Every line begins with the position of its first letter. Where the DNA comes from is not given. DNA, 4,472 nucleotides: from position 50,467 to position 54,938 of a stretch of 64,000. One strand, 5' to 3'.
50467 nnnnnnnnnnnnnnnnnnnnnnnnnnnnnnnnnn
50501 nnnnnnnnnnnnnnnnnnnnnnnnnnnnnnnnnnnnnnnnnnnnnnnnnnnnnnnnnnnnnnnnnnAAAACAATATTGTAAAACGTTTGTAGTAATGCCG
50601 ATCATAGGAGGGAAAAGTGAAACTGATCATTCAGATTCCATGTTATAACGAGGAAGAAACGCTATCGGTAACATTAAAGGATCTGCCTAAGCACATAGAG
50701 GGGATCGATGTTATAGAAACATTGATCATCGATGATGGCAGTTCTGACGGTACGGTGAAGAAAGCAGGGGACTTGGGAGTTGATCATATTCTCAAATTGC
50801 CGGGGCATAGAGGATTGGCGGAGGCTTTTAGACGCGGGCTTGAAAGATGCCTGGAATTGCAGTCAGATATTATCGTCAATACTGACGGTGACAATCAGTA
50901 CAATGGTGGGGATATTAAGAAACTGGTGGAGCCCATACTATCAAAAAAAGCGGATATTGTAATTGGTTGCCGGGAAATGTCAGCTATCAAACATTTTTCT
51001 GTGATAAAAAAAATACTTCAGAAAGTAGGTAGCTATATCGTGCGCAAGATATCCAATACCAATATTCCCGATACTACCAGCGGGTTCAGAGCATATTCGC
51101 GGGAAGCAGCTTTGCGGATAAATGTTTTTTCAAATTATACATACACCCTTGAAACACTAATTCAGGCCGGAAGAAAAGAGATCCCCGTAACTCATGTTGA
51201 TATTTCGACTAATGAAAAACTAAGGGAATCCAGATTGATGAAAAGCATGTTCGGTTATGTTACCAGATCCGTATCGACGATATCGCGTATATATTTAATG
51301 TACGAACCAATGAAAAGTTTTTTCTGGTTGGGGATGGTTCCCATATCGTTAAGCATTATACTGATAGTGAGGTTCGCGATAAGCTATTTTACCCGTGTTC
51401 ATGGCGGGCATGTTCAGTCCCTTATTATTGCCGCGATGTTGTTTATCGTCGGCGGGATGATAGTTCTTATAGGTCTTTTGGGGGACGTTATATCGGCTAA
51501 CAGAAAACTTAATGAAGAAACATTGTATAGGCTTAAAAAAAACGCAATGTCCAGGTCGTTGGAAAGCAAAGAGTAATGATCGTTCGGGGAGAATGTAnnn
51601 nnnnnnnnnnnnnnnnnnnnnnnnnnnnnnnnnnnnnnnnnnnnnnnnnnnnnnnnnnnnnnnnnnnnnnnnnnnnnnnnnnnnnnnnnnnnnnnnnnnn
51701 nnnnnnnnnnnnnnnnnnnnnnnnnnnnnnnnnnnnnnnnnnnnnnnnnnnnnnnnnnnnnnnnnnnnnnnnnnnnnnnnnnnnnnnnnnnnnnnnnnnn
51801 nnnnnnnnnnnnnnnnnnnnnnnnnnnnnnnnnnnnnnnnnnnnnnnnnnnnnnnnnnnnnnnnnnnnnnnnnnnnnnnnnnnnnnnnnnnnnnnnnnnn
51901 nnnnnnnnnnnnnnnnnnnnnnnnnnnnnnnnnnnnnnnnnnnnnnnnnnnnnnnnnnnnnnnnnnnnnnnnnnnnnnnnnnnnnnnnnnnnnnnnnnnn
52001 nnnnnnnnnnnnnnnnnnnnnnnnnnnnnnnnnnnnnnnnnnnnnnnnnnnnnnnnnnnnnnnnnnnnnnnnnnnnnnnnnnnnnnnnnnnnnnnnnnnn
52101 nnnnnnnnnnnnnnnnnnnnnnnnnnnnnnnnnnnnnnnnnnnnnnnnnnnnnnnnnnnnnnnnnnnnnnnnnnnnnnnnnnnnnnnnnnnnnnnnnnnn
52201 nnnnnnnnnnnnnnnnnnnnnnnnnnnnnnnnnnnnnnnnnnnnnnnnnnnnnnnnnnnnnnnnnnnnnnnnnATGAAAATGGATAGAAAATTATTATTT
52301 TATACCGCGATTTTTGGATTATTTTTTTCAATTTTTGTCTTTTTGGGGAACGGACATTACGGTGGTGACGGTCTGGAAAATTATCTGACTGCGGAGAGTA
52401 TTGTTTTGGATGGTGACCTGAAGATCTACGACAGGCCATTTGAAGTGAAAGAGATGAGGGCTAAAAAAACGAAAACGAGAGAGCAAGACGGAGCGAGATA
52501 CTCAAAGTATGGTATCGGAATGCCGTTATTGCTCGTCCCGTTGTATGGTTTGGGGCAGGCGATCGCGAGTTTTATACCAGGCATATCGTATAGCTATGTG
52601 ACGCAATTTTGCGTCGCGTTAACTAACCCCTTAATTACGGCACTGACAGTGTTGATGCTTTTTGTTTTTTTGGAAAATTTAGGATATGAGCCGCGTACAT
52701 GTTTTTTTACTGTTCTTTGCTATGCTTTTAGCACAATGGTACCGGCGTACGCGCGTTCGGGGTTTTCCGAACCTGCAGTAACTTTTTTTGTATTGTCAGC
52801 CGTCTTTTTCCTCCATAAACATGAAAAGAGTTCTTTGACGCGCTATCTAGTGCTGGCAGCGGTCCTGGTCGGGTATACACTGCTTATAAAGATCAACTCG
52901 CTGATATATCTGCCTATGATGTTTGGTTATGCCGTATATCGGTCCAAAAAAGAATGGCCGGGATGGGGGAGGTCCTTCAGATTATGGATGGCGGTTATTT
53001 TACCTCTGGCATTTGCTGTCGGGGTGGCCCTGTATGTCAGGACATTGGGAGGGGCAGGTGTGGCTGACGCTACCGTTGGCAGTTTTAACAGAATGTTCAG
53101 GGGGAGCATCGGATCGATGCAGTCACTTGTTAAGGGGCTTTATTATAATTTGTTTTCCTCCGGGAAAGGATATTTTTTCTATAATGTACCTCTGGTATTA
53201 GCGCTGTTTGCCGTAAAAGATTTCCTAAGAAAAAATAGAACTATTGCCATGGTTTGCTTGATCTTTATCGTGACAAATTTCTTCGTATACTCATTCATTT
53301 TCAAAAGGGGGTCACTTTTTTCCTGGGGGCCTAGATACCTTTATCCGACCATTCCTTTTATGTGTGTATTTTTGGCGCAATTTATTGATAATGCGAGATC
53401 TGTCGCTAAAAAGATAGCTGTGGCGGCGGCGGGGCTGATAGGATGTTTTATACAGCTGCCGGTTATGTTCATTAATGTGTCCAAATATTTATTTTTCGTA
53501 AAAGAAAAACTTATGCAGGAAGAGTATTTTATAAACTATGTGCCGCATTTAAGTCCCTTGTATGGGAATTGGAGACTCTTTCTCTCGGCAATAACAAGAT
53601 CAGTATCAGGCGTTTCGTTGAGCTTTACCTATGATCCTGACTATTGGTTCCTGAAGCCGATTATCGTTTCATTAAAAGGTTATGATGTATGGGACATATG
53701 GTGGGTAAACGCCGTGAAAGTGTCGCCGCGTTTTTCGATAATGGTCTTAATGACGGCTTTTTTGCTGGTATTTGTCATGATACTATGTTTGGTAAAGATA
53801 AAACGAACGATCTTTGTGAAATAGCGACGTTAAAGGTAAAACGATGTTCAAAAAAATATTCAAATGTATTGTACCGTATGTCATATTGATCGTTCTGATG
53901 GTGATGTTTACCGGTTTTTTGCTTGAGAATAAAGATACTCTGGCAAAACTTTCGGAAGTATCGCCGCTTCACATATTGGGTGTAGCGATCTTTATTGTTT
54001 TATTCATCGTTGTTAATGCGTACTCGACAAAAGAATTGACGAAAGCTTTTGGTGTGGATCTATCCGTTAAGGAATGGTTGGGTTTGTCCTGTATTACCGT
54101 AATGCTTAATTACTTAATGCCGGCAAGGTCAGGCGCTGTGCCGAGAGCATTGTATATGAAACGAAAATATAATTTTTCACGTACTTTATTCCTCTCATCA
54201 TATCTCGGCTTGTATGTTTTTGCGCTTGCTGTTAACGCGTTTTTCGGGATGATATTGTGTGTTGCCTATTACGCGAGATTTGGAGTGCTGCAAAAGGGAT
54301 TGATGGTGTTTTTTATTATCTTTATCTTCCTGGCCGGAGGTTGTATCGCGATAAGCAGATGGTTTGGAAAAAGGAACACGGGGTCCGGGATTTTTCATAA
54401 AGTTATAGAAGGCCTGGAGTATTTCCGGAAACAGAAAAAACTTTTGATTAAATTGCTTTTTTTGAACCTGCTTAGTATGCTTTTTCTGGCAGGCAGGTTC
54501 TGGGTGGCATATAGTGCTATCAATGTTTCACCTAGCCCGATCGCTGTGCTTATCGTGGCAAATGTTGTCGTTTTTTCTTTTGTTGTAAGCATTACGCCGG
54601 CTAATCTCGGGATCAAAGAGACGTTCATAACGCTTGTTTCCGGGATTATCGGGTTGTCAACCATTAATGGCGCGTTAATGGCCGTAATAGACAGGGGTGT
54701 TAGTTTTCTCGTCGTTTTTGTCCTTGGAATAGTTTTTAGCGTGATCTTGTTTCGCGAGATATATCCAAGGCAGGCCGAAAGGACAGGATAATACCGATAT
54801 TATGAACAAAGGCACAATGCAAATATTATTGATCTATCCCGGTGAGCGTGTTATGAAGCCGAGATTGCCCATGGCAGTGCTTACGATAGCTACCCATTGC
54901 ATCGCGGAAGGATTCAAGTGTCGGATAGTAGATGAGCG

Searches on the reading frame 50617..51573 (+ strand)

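Call 27: search_protein_families(library=pfam, proteins=[window:50617-51573:+], max_evalue=0.001)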
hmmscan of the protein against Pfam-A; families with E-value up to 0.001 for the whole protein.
window:50617-51573:+ (319 aa): 1 family
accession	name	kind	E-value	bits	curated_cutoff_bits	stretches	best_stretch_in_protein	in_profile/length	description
PF00535.33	Glycos_transf_2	-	1.3e-21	77.6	23.3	1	7-165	4-164/168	Glycosyl transferase family 2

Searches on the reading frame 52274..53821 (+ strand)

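Call 61: search_protein_families(library=pfam, proteins=[window:52274-53821:+], max_evalue=0.001)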
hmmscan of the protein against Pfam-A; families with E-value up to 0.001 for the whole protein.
window:52274-53821:+ (516 aa): 2 families
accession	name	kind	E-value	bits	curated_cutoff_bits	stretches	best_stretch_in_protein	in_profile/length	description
PF13231.12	PMT_2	-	8.1e-07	29.8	26.1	1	110-247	20-153/160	Dolichyl-phosphate-mannose-protein mannosyltransferase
PF02366.24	PMT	-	1.2e-05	25.4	22.7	1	105-223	76-199/245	Dolichyl-phosphate-mannose-protein mannosyltransferase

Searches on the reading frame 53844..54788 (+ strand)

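Call 61: search_protein_families(library=pfam, proteins=[window:53844-54788:+], max_evalue=0.001)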
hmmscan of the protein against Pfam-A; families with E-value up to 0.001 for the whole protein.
window:53844-54788:+ (315 aa): 1 family
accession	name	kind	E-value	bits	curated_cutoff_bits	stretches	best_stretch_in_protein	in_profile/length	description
PF03706.18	LPG_synthase_TM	-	2.7e-25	89.9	33.4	1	15-295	6-302/302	Lysylphosphatidylglycerol synthase TM region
